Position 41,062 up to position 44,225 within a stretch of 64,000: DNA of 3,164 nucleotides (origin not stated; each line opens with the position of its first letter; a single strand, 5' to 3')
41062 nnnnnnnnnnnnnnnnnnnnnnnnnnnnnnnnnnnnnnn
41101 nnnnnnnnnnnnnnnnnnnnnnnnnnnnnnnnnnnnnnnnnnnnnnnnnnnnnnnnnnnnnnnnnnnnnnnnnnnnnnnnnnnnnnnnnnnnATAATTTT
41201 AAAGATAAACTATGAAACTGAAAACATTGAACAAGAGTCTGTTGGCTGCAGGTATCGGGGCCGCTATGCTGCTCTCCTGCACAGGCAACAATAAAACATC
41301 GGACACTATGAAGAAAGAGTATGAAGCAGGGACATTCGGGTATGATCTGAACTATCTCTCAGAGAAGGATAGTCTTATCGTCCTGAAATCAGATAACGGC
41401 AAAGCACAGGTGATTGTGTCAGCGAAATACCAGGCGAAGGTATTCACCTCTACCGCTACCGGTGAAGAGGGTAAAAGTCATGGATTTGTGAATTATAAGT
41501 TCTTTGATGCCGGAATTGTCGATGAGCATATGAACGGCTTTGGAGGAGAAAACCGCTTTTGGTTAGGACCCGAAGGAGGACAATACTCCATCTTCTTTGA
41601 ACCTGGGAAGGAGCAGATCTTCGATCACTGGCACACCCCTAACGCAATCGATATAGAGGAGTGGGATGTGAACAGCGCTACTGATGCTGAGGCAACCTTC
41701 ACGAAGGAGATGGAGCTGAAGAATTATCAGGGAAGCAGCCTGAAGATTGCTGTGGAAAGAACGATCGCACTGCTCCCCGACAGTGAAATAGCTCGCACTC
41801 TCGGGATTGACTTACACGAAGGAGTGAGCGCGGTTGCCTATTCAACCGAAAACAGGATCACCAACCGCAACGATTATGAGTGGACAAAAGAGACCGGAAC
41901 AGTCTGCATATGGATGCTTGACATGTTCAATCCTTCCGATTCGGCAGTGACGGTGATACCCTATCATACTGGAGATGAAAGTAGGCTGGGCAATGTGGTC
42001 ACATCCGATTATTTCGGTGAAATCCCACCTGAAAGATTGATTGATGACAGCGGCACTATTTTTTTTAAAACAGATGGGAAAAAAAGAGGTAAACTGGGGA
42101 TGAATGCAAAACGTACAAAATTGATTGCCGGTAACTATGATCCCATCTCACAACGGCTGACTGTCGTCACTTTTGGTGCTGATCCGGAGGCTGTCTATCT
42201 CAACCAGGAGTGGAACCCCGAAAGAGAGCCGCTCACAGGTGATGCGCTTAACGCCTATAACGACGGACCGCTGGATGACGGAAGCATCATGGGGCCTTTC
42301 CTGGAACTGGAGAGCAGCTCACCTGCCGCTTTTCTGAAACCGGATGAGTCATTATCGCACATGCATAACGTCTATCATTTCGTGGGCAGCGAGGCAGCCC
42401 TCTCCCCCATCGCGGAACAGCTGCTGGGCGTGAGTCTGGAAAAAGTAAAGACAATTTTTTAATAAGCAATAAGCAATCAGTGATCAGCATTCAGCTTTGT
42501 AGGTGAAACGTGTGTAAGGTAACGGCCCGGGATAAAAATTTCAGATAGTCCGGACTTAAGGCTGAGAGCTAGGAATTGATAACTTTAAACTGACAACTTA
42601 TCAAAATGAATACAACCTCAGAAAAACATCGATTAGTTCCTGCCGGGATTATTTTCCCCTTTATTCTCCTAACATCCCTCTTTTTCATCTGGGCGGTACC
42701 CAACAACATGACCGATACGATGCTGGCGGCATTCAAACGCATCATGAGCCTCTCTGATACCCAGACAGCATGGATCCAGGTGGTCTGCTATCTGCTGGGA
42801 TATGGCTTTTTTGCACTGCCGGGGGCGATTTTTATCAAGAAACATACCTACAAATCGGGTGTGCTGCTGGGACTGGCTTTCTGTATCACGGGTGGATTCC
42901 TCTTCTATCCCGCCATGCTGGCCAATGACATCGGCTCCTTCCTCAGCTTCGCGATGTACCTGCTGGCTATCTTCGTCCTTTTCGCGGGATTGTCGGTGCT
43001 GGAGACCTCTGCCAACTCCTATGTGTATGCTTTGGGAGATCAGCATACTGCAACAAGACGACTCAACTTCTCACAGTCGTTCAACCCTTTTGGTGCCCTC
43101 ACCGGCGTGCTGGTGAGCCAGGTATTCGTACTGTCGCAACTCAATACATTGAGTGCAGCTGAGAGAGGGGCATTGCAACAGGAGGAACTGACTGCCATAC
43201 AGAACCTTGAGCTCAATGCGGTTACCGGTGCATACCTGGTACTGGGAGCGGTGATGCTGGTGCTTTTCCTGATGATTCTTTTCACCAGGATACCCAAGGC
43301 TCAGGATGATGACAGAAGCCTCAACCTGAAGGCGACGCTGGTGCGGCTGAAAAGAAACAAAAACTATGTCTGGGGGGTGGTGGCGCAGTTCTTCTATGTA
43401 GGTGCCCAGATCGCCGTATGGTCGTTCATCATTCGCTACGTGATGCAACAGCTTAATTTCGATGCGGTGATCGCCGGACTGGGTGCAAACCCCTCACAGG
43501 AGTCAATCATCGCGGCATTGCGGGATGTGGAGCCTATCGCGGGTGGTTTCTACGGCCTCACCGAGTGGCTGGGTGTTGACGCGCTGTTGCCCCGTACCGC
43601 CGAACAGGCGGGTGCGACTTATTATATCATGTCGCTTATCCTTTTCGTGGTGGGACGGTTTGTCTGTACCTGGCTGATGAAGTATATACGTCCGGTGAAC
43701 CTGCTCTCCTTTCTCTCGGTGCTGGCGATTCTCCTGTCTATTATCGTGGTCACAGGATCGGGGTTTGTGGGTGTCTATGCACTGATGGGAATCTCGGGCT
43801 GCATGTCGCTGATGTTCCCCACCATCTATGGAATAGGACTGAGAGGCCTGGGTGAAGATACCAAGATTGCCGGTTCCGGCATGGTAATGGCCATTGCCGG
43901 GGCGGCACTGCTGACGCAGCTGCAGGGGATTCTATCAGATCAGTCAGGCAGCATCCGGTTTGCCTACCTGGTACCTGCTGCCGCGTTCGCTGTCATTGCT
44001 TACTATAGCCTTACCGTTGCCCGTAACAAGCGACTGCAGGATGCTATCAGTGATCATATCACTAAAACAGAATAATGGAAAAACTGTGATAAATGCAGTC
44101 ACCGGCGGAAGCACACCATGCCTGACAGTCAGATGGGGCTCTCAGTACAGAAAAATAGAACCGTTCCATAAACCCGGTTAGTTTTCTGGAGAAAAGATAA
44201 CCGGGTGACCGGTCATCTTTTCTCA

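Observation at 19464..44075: LacI-controlled PUL with three GH172 (DUF2961) paralogs plus FucI and a FucP-like permease: candidate D-arabinofuranoside (D-arabinan-type) utilisation system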

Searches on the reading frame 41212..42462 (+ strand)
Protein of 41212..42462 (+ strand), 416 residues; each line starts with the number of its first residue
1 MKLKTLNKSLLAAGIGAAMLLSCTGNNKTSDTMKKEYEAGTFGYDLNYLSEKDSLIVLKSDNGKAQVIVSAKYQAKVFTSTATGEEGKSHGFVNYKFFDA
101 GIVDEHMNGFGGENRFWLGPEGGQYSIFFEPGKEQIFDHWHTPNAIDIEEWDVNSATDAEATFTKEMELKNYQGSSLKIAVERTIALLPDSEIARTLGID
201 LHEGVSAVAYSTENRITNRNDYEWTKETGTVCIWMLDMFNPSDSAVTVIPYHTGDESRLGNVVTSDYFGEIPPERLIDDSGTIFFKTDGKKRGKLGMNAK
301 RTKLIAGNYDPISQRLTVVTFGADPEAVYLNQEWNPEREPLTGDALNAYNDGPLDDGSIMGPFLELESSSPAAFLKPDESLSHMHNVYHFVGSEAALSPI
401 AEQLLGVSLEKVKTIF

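Call 4: search_protein_families(library=pfam, proteins=[window:41212-42462:+], max_evalue=0.01)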
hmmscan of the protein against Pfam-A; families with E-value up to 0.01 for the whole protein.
window:41212-42462:+ (416 aa): 1 family
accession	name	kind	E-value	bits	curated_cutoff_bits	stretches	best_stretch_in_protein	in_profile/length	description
PF20583.3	DUF6786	-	3.2e-159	530.1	27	1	40-416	1-376/376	Family of unknown function (DUF6786)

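Call 13: search_protein_families(library=ncbifam, proteins=[window:41212-42462:+], max_evalue=0.001)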
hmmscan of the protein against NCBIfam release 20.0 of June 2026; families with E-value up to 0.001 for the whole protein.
window:41212-42462:+ (416 aa): 0 families

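Call 26: search_solved_structures(query=window:41212-42462:+, max_evalue=1)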
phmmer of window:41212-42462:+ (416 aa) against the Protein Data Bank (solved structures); distinct sequences matched with E-value up to 1: 1.
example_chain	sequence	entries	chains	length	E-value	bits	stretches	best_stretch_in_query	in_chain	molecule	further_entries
6bn1_A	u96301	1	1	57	0.99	11.4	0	308-349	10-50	Serine/threonine-protein kinase hippo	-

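Call 28: find_homologous_proteins(query=window:41212-42462:+, max_evalue=0.00001)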
Query window:41212-42462:+ (416 aa): 4344 proteins with E <= 0.00001 among 8000 candidates; the best 120 are listed.
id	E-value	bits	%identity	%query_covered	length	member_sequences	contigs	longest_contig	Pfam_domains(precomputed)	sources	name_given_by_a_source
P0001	2.9e-281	950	100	100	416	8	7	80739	PF20583.4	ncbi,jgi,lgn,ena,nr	ncbi:MAG: hypothetical protein ITG04_09670 [Proteiniphilum sp.]|jgi:hypothetical protein|nr:hypothet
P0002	2.5e-253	858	88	100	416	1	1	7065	PF20583.4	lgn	-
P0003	7.3e-253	857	88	100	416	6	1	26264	PF20583.4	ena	-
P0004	9.2e-241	817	85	100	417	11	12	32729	PF20583.4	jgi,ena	jgi:hypothetical protein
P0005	2.2e-236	802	82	100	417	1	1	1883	PF20583.4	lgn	-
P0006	2.8e-223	759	78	100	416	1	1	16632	PF20583.4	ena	-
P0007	3.8e-222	756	77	100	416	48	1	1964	PF20583.4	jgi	jgi:hypothetical protein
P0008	7.5e-221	751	77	100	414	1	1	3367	PF20583.4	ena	-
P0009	9.6e-221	751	77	100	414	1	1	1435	PF20583.4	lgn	-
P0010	1.2e-219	747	77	100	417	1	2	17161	PF20583.4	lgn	-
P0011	1.3e-218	744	77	100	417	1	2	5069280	PF20583.4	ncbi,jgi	jgi:hypothetical protein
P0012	8.3e-218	741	78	100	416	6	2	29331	PF20583.4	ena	-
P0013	8.6e-217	738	76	100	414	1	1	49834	PF20583.4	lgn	-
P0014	2.2e-216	737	77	100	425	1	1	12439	PF20583.4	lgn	-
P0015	3.4e-215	733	76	100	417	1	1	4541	PF20583.4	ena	-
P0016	4.0e-215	732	76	100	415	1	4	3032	PF20583.4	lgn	-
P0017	8.5e-215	731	75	99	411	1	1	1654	PF20583.4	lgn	-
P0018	2.6e-214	730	76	100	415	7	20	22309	PF20583.4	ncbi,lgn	-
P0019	6.1e-214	729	76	98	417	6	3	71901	PF20583.4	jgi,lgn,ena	jgi:hypothetical protein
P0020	6.3e-214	728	75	100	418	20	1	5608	PF20583.4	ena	-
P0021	1.4e-213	727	76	99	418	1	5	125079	PF20583.4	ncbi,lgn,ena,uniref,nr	ncbi:DUF6786 family protein [uncultured Proteiniphilum sp.]|uniref:DUF6786 family protein n=1 Tax=un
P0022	2.4e-213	727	75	100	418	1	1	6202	PF20583.4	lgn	-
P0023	3.2e-213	726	75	100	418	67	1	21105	PF20583.4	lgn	-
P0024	6.9e-213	725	75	100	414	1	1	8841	PF20583.4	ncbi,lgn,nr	ncbi:MAG: hypothetical protein Q4G48_05090 [Bacteroidia bacterium]|nr:hypothetical protein [Bacteroi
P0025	1.0e-212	724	75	100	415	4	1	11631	PF20583.4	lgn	-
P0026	3.2e-212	723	74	100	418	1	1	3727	PF20583.4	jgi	jgi:hypothetical protein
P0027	7.5e-212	722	74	100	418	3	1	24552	PF20583.4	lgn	-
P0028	9.1e-212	721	77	97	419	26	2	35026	PF20583.4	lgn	-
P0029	9.3e-212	721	75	100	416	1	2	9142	PF20583.4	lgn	-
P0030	9.8e-212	721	74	100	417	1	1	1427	PF20583.4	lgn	-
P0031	9.8e-212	721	74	100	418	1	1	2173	PF20583.4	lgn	-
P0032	1.1e-211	721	75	100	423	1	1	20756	PF20583.4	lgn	-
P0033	1.5e-211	721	74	100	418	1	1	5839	PF20583.4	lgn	-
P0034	4.6e-211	719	75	100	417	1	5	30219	PF20583.4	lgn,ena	-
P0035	5.0e-211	719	74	100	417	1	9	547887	PF20583.4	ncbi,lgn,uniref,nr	ncbi:DUF6786 family protein [Proteiniphilum acetatigenes]|uniref:DUF6786 family protein n=1 Tax=Prot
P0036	5.3e-211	719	74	100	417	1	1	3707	PF20583.4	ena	-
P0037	8.2e-211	718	75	100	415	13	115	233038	PF20583.4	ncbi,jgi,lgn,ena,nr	ncbi:MAG: DUF6786 family protein [Proteiniphilum sp.]|jgi:hypothetical protein|nr:hypothetical prote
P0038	9.8e-211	718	74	100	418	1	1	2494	PF20583.4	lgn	-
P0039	6.2e-210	715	74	100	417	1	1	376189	PF20583.4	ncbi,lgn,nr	ncbi:hypothetical protein SAMN05216357_103168 [Porphyromonadaceae bacterium KH3CP3RA]|nr:hypothetica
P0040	6.8e-210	715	75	100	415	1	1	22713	PF20583.4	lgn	-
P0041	7.0e-210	715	75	100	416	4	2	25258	PF20583.4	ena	-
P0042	1.0e-209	715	73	100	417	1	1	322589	PF20583.4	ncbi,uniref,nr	ncbi:DUF6786 family protein [Proteiniphilum sp. X52]|uniref:DUF6786 family protein n=1 Tax=Proteinip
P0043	1.0e-209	715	78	92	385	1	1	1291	PF20583.4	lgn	-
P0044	2.7e-209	713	75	100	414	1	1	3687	PF20583.4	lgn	-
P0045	4.4e-209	712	76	97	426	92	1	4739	PF20583.4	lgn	-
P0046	7.4e-209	712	76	99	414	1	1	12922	PF20583.4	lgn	-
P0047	8.2e-209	712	74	100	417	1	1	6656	PF20583.4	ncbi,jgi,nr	ncbi:MAG: hypothetical protein LBB62_07445 [Proteiniphilum sp.]|jgi:hypothetical protein|nr:hypothet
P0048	8.6e-209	712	74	97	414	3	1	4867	PF20583.4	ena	-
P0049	1.1e-208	711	75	100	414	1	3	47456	PF20583.4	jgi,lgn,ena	-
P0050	1.2e-208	711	75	100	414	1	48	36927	PF20583.4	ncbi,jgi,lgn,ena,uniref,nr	ncbi:DUF6786 family protein [Petrimonas mucosa]|jgi:hypothetical protein|uniref:DUF6786 family prote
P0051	1.5e-208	711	76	97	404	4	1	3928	PF20583.4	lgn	-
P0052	4.2e-208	709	75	100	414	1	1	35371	PF20583.4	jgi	jgi:hypothetical protein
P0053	1.7e-207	707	75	100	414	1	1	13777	PF20583.4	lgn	-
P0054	2.5e-207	707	73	100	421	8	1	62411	PF20583.4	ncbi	-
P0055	3.1e-207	706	73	100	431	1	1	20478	PF20583.4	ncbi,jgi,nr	ncbi:MAG: hypothetical protein LBG96_10490 [Tannerella sp.]|jgi:hypothetical protein|nr:hypothetical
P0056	3.6e-207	706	74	100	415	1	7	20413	PF20583.4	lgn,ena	-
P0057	3.9e-207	706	79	92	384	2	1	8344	PF20583.4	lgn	-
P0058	4.1e-207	706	77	92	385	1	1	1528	PF20583.4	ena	-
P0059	6.0e-207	705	73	100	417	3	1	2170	PF20583.4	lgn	-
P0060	8.5e-207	705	76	95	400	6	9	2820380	PF20583.4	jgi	jgi:hypothetical protein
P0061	1.3e-206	704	73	100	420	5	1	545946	PF20583.4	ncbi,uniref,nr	ncbi:DUF6786 family protein [Proteiniphilum sp.]|uniref:DUF6786 family protein n=1 Tax=Proteiniphilu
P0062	9.3e-206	702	74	100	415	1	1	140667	PF20583.4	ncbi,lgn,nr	ncbi:MAG: hypothetical protein PHV53_01965 [Fermentimonas sp.]|nr:hypothetical protein [Fermentimona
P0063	1.4e-205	701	71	100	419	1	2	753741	PF20583.4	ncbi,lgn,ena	-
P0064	1.6e-205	701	72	100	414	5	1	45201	PF20583.4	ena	-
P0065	2.2e-205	700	74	98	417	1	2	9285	PF20583.4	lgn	-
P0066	3.7e-205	700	73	97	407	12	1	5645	PF20583.4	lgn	-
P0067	8.1e-205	698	72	100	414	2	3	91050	PF20583.4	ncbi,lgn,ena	-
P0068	1.0e-204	698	72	100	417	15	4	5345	PF20583.4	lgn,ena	-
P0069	1.1e-204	698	73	100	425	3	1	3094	PF20583.4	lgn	-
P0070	1.2e-204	698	71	100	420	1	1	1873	PF20583.4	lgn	-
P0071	2.6e-204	697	71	100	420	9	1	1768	PF20583.4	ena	-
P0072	4.4e-204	696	71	100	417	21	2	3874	PF20583.4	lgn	-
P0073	9.8e-204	695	73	100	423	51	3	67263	PF20583.4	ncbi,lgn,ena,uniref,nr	ncbi:MAG: hypothetical protein XD92_0025 [Proteiniphilum acetatigenes]|uniref:Lipoprotein n=1 Tax=Pr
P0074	1.6e-203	694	72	100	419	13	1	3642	PF20583.4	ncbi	-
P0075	1.6e-203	694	73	100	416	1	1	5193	PF20583.4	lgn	-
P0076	2.0e-203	694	72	100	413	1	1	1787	PF20583.4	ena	-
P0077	2.2e-203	694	72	100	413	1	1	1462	PF20583.4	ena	-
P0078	2.3e-203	694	72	100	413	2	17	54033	PF20583.4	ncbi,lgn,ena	-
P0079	3.1e-203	693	72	100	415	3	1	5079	PF20583.4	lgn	-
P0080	3.6e-203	693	71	100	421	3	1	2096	PF20583.4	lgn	-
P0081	4.2e-203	693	73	100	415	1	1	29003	PF20583.4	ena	-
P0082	4.4e-203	693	72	100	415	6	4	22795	PF20583.4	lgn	-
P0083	5.1e-203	693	73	100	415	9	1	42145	PF20583.4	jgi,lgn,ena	-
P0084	5.7e-203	692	72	100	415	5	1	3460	PF20583.4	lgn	-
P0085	6.2e-203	692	72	100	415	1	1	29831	PF20583.4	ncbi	-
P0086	8.8e-203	692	72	100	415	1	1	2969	PF20583.4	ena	-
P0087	1.1e-202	691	71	100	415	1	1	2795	PF20583.4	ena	-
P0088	1.1e-202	691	70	100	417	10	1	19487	PF20583.4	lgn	-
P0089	1.6e-202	691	71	100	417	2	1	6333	PF20583.4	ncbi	-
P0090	1.8e-202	691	78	92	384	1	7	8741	PF20583.4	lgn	-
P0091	1.8e-202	691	73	100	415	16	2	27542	PF20583.4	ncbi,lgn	-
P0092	6.1e-202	689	71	100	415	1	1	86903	PF20583.4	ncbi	-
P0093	8.1e-202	689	71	100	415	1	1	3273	PF20583.4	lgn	-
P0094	9.3e-202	688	71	100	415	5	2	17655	PF20583.4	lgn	-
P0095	1.2e-201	688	71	100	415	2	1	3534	PF20583.4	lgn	-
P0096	1.4e-201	688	72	100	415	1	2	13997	PF20583.4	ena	-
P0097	1.4e-201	688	76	92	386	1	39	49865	PF20583.4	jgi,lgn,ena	jgi:hypothetical protein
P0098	2.3e-201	687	71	100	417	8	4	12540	PF20583.4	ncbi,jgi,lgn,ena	-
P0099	2.3e-201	687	71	98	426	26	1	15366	PF20583.4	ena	-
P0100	4.3e-201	686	71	99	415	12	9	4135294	PF20583.4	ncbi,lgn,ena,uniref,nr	ncbi:DUF6786 family protein [Limibacterium fermenti]|uniref:DUF6786 family protein n=1 Tax=Limibacte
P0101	5.3e-201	686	72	100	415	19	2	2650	PF20583.4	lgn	-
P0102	6.9e-201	686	71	100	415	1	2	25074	PF20583.4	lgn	-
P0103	9.9e-201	685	69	100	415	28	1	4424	PF20583.4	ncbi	-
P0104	1.3e-200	685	71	100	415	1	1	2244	PF20583.4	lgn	-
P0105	1.6e-200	684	72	100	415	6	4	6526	PF20583.4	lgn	-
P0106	2.4e-200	684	72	97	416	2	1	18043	PF20583.4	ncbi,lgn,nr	ncbi:MAG TPA: DUF6786 family protein [Dysgonamonadaceae bacterium]|nr:DUF6786 family protein [Dysgon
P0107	2.5e-200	684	70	100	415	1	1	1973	PF20583.4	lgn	-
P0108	3.5e-200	683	72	100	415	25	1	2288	PF20583.4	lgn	-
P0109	5.5e-200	683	70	100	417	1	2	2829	PF20583.4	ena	-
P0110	8.5e-200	682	70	100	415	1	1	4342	PF20583.4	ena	-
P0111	8.5e-200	682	69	100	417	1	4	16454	PF20583.4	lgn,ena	-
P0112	8.6e-200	682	70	100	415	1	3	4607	PF20583.4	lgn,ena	-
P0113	8.7e-200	682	72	100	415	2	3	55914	PF20583.4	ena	-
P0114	8.9e-200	682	70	100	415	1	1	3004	PF20583.4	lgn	-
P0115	1.0e-199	682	72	98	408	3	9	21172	PF20583.4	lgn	-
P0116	1.2e-199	681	74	96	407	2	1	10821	PF20583.4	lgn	-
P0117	1.2e-199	681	70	100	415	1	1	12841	PF20583.4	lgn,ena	-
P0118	1.7e-199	681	70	100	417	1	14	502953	PF20583.4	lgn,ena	-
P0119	1.7e-199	681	70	100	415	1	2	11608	PF20583.4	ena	-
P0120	2.3e-199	681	70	100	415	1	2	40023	PF20583.4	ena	-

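Call 61: predict_structure(alignment_id=A3)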
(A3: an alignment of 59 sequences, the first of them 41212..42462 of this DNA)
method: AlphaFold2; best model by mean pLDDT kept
length: 416 residues; sequences in the alignment: 59
mean_pLDDT: 79.0   pTM: 0.82
mean pLDDT of the five models: 79.0, 78.0, 75.3, 72.2, 69.1
residues with pLDDT >= 90: 157; 70-90: 159; 50-70: 53; < 50: 47
segments of 3 or more residues with pLDDT < 50: 1-43
pLDDT, mean of each block of 10 residues (from residue 1): 36 43 29 30 63 84 91 83 83 69 56 78 81 82 82 95 95 91 96 96 93 95 89 84 89 89 69 89 85 83 93 93 74 59 74 56 73 89 94 96 97 95
secondary structure, 60 per line:
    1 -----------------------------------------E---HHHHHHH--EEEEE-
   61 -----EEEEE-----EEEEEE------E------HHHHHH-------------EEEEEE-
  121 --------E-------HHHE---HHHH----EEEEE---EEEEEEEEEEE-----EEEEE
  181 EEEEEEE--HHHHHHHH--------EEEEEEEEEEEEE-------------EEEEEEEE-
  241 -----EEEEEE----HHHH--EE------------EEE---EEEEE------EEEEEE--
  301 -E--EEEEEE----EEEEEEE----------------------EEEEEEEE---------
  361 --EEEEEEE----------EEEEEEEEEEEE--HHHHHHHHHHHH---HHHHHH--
elements in order: H46-52 E55-59 E66-70 E76-81 H95-100 E114-119 H144-147 E152-156 E160-170 E176-187 H190-197 E206-218 E232-239 E246-251 H256-259 E276-278 E282-286 E293-298 E305-310 E315-321 E344-351 E363-369 E380-391 H394-405 H409-414

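Call 63: fold_search(model_id=the predicted structure, library=pdb)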
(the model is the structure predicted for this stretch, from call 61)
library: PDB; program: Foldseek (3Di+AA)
matches with E <= 10: 749; with E <= 0.001: 65
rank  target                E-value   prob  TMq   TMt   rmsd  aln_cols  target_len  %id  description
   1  3q1n                  3.5e-12  1.00  0.46  0.62   6.1       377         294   11  Crystal structure of a galactose mutarotase-like protein (LSEI_2598) from Lactobacillus casei ATCC 334 at 1.61 A resolut (released 2011-01-19)
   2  3k25_A                1.8e-11  1.00  0.45  0.63   6.8       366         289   12  Crystal Structure of Slr1438 protein from Synechocystis sp. PCC 6803, Northeast Structural Genomics Consortium Target  (released 2009-10-13)
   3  3nre_A                1.9e-11  1.00  0.47  0.65   7.5       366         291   12  Crystal structure of a Putative aldose 1-epimerase (b2544) from ESCHERICHIA COLI K12 at 1.59 A resolution (released 2010-09-15)
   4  4bze_B                3.4e-10  1.00  0.44  0.55   7.6       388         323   11  Crystal structure of galactose mutarotase GalM from Bacillus subtilis (released 2014-08-13)
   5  3dcd_A                7.2e-09  1.00  0.45  0.60   6.1       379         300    9  X-ray structure of the galactose mutarotase related enzyme Q5FKD7 from Lactobacillus acidophilus at the resolution 1.9 (released 2008-07-29)
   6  3mwx_A                9.5e-09  1.00  0.44  0.55   7.6       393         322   12  Crystal structure of a putative galactose mutarotase (BSU18360) from BACILLUS SUBTILIS at 1.45 A resolution (released 2010-07-07)
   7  9grx_2                1.3e-08  1.00  0.43  0.57   6.2       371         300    9  NDH-PSI-LHCI supercomplex from S. oleracea (released 2025-02-12)
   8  2htb_A                3.6e-08  1.00  0.42  0.56   7.1       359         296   12  Crystal Structure of a putative mutarotase (YeaD) from Salmonella typhimurium in monoclinic form (released 2007-01-23)
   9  2hta_A                9.7e-08  1.00  0.41  0.55   7.0       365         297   12  Crystal Structure of a putative mutarotase (YeaD) from Salmonella typhimurium in orthorhombic form (released 2007-01-23)
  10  2htb_C                2.8e-07  1.00  0.39  0.52  12.2       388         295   12  Crystal Structure of a putative mutarotase (YeaD) from Salmonella typhimurium in monoclinic form (released 2007-01-23)
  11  6al2_B                4.8e-07  1.00  0.34  0.30  13.0       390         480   10  Crystal structure of E. coli YidC at 2.8 A resolution (released 2018-11-07)
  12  7wff_b                7.5e-07  1.00  0.38  0.50   8.9       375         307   11  Subcomplexes B,M and L in the Cylic electron transfer supercomplex NDH-PSI from Arabidopsis (released 2022-03-16)
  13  6al2_A                8.4e-07  1.00  0.36  0.32  12.9       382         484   10  Crystal structure of E. coli YidC at 2.8 A resolution (released 2018-11-07)
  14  3blc_A                2.4e-06  1.00  0.35  0.49   9.5       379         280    9  Crystal structure of the periplasmic domain of the Escherichia Coli YIDC (released 2007-12-25)
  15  3blc_B                2.5e-06  1.00  0.38  0.52   9.0       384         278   10  Crystal structure of the periplasmic domain of the Escherichia Coli YIDC (released 2007-12-25)
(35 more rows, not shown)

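Call 85: search_protein_families(library=pfam, proteins=[window:41212-42462:+], max_evalue=10)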
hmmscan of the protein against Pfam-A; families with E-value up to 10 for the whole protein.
window:41212-42462:+ (416 aa): 1 family
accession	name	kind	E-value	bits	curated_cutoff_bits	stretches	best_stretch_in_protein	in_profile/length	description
PF20583.3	DUF6786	-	3.2e-159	530.1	27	1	40-416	1-376/376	Family of unknown function (DUF6786)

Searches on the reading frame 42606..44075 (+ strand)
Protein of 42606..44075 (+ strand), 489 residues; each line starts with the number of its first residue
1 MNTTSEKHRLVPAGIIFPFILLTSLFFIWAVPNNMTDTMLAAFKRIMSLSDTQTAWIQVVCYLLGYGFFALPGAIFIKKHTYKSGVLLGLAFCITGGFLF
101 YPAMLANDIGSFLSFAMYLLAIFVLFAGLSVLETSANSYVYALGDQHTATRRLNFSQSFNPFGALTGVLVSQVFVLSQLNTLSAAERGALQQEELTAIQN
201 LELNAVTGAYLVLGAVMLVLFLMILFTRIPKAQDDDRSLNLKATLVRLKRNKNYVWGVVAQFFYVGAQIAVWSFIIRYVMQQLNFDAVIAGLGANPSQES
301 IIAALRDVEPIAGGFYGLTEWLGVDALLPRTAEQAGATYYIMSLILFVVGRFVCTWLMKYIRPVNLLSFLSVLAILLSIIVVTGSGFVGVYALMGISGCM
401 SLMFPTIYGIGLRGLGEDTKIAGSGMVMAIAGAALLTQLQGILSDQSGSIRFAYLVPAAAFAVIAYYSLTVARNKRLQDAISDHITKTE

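Call 4: search_protein_families(library=pfam, proteins=[window:42606-44075:+], max_evalue=0.01)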
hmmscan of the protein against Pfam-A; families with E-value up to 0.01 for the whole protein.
window:42606-44075:+ (489 aa): 1 family
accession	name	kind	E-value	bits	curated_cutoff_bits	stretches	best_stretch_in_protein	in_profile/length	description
PF07690.21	MFS_1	-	3.2e-11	43.2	33.4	1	27-293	6-245/347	Major Facilitator Superfamily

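Call 13: search_protein_families(library=ncbifam, proteins=[window:42606-44075:+], max_evalue=0.001)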
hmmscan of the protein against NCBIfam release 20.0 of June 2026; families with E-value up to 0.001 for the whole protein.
window:42606-44075:+ (489 aa): 4 families
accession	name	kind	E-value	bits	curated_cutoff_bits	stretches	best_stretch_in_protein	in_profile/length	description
TIGR00885.1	fucP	equivalog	1.5e-118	396.6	280.4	1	16-468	2-408/410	L-fucose:H+ symporter permease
NF007524.0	PRK10133.1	equivalog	1.9e-82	277.5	427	2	15-295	24-299/438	L-fucose:H+ symporter permease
TIGR01272.1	gluP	subfamily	2.3e-39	135.7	202.55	2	109-292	4-175/310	glucose/galactose MFS transporter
NF046060.1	NagP_SO3503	equivalog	6.6e-29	101.1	625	2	16-271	5-247/423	N-acetylglucosamine MFS transporter NagP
